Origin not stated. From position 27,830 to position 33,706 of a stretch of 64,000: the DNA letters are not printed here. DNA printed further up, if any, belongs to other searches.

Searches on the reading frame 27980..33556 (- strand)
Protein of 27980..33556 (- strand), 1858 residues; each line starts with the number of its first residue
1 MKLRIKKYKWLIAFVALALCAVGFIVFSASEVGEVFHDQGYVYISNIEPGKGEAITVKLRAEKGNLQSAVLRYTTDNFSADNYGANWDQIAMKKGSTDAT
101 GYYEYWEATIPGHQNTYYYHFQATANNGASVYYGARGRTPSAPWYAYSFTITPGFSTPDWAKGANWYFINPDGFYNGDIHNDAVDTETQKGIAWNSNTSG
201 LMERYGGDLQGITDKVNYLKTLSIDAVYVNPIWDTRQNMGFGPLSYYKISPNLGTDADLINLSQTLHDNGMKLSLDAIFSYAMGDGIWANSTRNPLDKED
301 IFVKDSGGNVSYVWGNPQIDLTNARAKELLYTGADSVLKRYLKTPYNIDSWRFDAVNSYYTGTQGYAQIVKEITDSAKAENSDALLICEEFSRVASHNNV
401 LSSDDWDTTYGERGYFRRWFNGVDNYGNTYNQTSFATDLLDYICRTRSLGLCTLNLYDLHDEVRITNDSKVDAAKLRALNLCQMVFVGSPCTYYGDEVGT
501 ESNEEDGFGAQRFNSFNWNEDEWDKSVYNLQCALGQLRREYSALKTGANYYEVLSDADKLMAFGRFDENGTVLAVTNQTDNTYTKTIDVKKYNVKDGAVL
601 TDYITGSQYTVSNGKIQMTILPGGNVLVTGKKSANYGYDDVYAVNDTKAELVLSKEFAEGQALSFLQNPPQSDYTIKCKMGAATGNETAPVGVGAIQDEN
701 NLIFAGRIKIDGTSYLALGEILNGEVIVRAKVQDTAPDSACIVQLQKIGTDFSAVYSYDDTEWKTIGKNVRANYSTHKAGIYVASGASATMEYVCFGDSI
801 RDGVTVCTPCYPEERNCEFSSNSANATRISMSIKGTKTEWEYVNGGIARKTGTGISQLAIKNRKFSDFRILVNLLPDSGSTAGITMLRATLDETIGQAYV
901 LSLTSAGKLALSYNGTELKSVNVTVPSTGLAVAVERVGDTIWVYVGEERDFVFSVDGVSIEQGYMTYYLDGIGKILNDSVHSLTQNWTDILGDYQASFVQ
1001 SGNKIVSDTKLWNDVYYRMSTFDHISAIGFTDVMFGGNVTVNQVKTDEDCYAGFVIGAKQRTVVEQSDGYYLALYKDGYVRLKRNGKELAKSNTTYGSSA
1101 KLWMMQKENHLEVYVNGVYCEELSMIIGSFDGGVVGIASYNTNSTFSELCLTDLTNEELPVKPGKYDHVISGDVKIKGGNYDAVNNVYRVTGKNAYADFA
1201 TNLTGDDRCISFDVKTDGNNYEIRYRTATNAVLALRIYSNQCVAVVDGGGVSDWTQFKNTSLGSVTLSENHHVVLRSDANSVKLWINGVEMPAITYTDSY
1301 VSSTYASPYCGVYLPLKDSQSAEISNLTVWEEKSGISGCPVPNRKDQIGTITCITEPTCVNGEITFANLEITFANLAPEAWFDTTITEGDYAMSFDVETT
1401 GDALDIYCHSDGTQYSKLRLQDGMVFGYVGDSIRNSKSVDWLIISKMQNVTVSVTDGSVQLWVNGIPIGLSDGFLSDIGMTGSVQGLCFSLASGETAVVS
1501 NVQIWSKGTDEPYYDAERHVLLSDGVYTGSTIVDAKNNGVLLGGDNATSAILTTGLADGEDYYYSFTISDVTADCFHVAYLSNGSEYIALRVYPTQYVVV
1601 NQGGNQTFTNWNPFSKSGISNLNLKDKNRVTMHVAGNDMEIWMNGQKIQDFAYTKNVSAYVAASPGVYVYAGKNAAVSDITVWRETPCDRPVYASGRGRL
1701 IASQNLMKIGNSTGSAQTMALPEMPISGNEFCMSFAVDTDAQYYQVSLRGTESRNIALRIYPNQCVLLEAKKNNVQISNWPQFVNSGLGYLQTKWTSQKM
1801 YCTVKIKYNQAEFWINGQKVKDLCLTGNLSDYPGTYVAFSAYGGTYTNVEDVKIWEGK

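Call 8: search_protein_families(library=pfam, proteins=[window:27980-33556:-], max_evalue=0.01)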
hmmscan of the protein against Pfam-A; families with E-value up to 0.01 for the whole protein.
window:27980-33556:- (1858 aa): 7 families
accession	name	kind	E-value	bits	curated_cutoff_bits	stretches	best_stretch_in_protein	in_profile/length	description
PF00128.31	Alpha-amylase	-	9.6e-30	104.6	22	1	168-515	1-374/446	Alpha amylase, catalytic domain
PF02903.20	Alpha-amylase_N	-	9.6e-08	32.7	23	1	51-143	19-106/120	Alpha amylase, N-terminal ig-like domain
PF13385.13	Laminin_G_3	-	8.7e-06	26.4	27.6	1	1193-1331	3-142/151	Concanavalin A-like lectin/glucanases superfamily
PF22460.2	Neopullulanase-like_C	-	8e-05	23.3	27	1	554-626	4-75/79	Neopullulanase-like, C-terminal domain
PF07081.18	DUF1349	-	0.00044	20.4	32.4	0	732-789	108-165/179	Protein of unknown function (DUF1349)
PF02806.24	Alpha-amylase_C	-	0.00055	20.7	21.2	0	556-589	7-39/95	Alpha amylase, C-terminal all-beta domain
PF06439.18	3keto-disac_hyd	-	0.001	19.6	26.8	0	1628-1657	128-157/187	3-keto-disaccharide hydrolase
